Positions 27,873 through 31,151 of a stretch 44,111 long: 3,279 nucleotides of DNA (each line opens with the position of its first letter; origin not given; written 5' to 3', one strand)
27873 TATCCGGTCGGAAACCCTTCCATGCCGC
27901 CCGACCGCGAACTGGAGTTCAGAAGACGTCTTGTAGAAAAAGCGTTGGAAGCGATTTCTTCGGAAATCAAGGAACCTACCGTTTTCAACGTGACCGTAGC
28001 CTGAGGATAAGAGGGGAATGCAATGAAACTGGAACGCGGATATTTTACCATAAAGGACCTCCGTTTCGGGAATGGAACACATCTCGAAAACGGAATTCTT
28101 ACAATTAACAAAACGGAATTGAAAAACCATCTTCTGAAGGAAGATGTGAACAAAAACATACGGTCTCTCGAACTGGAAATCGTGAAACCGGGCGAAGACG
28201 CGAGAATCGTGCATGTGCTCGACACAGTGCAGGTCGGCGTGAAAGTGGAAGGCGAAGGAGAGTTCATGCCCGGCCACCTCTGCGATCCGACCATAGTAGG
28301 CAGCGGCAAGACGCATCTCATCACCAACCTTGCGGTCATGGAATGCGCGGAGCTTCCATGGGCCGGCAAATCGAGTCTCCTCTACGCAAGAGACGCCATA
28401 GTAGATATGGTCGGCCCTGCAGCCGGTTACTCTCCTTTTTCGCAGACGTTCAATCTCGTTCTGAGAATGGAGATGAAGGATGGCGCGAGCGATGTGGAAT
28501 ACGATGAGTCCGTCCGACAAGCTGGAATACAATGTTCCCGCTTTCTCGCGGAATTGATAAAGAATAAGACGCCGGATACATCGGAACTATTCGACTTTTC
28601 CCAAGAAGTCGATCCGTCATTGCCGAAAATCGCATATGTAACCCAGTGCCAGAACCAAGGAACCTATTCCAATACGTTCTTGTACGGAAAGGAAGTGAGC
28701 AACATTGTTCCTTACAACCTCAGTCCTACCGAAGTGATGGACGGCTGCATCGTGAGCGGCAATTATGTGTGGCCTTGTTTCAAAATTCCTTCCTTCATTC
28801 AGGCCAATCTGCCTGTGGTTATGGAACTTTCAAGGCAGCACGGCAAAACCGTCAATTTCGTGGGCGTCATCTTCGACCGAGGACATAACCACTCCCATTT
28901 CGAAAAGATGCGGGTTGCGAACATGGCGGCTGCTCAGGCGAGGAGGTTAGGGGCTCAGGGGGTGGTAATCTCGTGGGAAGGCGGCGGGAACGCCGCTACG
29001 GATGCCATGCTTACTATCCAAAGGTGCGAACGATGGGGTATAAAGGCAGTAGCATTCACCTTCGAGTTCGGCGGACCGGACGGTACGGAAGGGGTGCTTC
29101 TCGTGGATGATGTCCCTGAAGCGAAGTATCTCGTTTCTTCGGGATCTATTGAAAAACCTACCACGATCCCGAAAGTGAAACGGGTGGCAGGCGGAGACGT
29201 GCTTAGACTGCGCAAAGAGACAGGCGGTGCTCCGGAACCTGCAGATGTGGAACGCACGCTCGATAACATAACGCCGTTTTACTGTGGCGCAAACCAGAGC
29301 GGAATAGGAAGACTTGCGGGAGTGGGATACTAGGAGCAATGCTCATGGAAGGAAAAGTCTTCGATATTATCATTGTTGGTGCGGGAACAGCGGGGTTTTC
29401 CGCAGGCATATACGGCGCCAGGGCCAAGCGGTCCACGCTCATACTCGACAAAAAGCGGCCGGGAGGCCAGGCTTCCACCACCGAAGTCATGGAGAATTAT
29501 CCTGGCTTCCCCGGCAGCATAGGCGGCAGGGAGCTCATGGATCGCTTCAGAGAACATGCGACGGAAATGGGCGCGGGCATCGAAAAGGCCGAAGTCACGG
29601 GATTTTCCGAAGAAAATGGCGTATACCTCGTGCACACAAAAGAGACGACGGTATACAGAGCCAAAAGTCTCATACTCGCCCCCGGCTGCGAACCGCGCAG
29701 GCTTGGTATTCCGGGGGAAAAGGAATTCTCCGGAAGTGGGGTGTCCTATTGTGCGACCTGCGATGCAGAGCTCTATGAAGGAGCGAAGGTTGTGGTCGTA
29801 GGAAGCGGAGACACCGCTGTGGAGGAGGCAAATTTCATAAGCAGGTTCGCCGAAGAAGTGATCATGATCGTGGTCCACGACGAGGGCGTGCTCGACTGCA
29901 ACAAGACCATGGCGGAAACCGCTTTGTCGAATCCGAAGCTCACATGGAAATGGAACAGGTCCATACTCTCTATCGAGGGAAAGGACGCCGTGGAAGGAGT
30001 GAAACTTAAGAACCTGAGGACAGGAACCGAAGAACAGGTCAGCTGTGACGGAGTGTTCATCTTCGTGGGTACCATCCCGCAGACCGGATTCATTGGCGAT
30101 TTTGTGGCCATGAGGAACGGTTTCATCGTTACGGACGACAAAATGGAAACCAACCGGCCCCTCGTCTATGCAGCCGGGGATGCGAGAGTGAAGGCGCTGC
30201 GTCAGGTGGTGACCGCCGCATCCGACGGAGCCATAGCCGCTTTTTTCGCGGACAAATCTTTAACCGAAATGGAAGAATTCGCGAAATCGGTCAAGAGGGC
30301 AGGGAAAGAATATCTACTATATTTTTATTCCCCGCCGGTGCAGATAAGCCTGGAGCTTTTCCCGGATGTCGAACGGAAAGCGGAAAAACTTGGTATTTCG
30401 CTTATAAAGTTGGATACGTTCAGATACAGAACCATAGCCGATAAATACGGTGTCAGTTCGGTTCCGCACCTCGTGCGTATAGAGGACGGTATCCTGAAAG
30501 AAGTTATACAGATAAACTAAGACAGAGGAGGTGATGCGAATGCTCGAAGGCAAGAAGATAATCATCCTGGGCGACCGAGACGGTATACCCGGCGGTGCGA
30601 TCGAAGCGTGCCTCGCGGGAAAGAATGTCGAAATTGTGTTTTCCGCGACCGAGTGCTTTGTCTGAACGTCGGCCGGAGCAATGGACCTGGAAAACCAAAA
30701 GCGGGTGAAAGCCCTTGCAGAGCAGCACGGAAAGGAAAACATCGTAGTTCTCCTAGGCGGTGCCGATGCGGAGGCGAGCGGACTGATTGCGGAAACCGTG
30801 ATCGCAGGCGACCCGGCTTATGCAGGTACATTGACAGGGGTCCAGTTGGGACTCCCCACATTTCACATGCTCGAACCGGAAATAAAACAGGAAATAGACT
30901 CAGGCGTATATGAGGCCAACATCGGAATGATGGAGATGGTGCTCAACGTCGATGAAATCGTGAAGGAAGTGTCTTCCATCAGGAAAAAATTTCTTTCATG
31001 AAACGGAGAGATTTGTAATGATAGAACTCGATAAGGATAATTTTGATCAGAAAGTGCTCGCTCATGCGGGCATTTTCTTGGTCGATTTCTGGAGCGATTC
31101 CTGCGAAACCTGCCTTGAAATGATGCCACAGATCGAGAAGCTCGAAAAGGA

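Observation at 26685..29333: Substrate-specific Grd component in reversed B-then-E order, translationally coupled to a transketolase; substrate unknown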

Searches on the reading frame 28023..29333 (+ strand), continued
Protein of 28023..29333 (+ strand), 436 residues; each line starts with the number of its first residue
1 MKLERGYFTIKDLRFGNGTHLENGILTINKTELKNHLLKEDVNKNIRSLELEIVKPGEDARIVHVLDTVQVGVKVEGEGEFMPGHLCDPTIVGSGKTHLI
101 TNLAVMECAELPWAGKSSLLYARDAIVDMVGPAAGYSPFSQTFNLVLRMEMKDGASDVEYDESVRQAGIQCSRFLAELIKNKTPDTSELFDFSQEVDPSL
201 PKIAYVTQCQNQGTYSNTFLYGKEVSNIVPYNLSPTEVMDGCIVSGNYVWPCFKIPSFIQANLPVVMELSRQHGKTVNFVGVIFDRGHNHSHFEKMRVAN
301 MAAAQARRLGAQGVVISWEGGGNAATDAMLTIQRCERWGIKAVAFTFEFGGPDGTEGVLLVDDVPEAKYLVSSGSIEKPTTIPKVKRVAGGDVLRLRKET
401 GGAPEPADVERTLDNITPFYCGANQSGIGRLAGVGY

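Call 90: search_protein_families(library=pfam, proteins=[L004:16935-17225:+], max_evalue=0.001)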
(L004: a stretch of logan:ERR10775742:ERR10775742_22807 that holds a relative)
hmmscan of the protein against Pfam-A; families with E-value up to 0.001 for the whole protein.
L004:16935-17225:+ (96 aa): 0 families

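Call 92: find_encoding_contigs(protein=P0002, flank=10000, max_places=2)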
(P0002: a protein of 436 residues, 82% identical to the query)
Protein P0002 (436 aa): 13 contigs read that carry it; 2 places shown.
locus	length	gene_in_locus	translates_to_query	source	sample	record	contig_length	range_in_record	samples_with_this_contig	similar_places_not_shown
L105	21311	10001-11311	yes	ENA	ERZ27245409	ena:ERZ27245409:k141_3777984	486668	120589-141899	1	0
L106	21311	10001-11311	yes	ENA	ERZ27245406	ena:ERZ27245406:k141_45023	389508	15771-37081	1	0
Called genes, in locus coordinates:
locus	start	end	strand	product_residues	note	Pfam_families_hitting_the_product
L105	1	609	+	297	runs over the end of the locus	PF00701:DHDPS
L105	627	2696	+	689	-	PF05378:Hydant_A_N, PF01968:Hydantoinase_A, PF19278:Hydant_A_C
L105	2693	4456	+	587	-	PF02538:Hydantoinase_B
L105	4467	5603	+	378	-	PF01210:NAD_Gly3P_dh_N (weak), PF02317:Octopine_DH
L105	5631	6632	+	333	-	PF02729:OTCace_N, PF00185:OTCace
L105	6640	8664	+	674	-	PF00456:Transketolase_N, PF13292:DXP_synthase_N (faint), PF00676:E1_dh, PF02779:Transket_pyr, PF02780:Transketolase_C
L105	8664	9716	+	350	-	PF07355:GRDB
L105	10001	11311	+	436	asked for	PF09338:Gly_reductase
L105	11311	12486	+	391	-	PF01266:DAO (faint), PF07992:Pyr_redox_2, PF12831:FAD_oxidored (weak), PF13450:NAD_binding_8 (weak), PF13738:Pyr_redox_3, PF00070:Pyr_redox (weak)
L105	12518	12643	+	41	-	PF04723:GRDA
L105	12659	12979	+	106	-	PF04723:GRDA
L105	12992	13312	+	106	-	PF00085:Thioredoxin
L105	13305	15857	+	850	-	PF19364:DUF5940, PF02504:FA_synthesis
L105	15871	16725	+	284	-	PF00941:FAD_binding_5, PF03450:CO_deh_flav_C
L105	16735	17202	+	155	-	PF00111:Fer2 (weak), PF01799:Fer2_2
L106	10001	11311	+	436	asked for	PF09338:Gly_reductase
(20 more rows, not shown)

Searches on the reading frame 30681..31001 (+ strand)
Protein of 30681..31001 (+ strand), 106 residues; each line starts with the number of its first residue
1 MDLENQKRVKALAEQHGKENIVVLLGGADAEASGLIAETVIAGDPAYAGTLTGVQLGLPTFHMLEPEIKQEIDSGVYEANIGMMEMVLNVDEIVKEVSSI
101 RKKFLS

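Call 7: search_protein_families(library=pfam, proteins=[window:30681-31001:+])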
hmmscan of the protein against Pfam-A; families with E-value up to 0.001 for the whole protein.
window:30681-31001:+ (106 aa): 1 family
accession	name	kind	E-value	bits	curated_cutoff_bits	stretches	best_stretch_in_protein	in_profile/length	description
PF04723.20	GRDA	-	1.4e-45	155.1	22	1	1-101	47-147/147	Glycine reductase complex selenoprotein A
